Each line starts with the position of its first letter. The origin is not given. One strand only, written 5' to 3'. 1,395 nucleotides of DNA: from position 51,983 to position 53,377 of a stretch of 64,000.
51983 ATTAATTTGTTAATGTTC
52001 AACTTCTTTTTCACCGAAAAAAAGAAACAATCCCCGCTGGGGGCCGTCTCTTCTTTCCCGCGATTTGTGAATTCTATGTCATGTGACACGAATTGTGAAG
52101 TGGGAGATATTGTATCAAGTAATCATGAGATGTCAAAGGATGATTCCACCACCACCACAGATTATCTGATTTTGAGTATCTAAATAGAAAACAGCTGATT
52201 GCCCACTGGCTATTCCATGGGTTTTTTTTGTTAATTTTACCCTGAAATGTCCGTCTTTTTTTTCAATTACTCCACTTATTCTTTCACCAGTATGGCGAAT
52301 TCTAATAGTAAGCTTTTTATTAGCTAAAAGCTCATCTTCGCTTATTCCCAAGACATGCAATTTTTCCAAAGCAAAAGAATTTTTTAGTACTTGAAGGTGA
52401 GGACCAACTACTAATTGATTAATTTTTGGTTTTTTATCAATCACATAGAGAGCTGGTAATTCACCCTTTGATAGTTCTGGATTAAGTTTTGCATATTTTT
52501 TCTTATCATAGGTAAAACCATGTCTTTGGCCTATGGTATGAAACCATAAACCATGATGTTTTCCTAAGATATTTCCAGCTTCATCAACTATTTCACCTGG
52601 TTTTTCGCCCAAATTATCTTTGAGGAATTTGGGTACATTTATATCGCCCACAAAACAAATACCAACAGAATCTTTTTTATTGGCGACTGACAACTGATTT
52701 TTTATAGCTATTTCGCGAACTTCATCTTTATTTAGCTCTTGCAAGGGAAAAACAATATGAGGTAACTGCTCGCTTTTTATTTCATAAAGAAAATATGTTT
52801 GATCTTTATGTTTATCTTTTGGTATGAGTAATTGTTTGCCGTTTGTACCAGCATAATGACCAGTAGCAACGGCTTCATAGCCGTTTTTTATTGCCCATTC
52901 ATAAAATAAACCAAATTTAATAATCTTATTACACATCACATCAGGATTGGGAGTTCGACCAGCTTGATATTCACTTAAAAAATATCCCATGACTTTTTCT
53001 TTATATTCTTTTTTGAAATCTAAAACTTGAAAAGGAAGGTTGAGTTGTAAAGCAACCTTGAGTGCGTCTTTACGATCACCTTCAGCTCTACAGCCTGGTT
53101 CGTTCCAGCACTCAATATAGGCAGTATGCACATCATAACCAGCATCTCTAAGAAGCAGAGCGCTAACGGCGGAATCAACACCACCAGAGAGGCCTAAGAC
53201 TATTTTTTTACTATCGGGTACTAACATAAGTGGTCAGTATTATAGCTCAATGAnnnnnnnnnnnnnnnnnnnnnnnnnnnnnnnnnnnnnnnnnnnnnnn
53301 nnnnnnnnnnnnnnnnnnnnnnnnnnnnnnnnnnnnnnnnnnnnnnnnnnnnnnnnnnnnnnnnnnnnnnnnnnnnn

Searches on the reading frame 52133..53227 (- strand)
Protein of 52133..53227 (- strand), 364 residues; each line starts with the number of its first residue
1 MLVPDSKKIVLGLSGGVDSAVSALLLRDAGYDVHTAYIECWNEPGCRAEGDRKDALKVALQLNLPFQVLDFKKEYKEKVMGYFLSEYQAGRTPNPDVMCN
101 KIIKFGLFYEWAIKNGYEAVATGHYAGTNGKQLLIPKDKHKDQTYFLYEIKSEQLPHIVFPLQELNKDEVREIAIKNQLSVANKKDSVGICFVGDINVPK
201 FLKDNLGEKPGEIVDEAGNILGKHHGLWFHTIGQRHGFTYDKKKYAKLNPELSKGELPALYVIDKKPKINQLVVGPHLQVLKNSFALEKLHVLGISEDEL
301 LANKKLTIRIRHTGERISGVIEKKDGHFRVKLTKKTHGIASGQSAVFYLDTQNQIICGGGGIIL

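Call 49: search_protein_families(library=pfam, proteins=[window:52133-53227:-], max_evalue=0.001)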
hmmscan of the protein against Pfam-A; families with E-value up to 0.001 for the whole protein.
window:52133-53227:- (364 aa): 4 families
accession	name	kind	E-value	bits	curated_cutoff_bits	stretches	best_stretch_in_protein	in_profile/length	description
PF03054.22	tRNA_Me_trans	-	1.5e-67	227.7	20.6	1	7-194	1-201/202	tRNA methyl transferase HUP domain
PF20259.3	tRNA_Me_trans_M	-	7.5e-16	57.9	27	1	200-275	2-65/66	tRNA methyl transferase PRC-barrel domain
PF20258.4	tRNA_Me_trans_C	-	6.9e-12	46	20.6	1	286-362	5-77/77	Aminomethyltransferase beta-barrel domain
PF02540.23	NAD_synthase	-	9.2e-07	28.7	21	1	6-76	18-86/242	NAD synthase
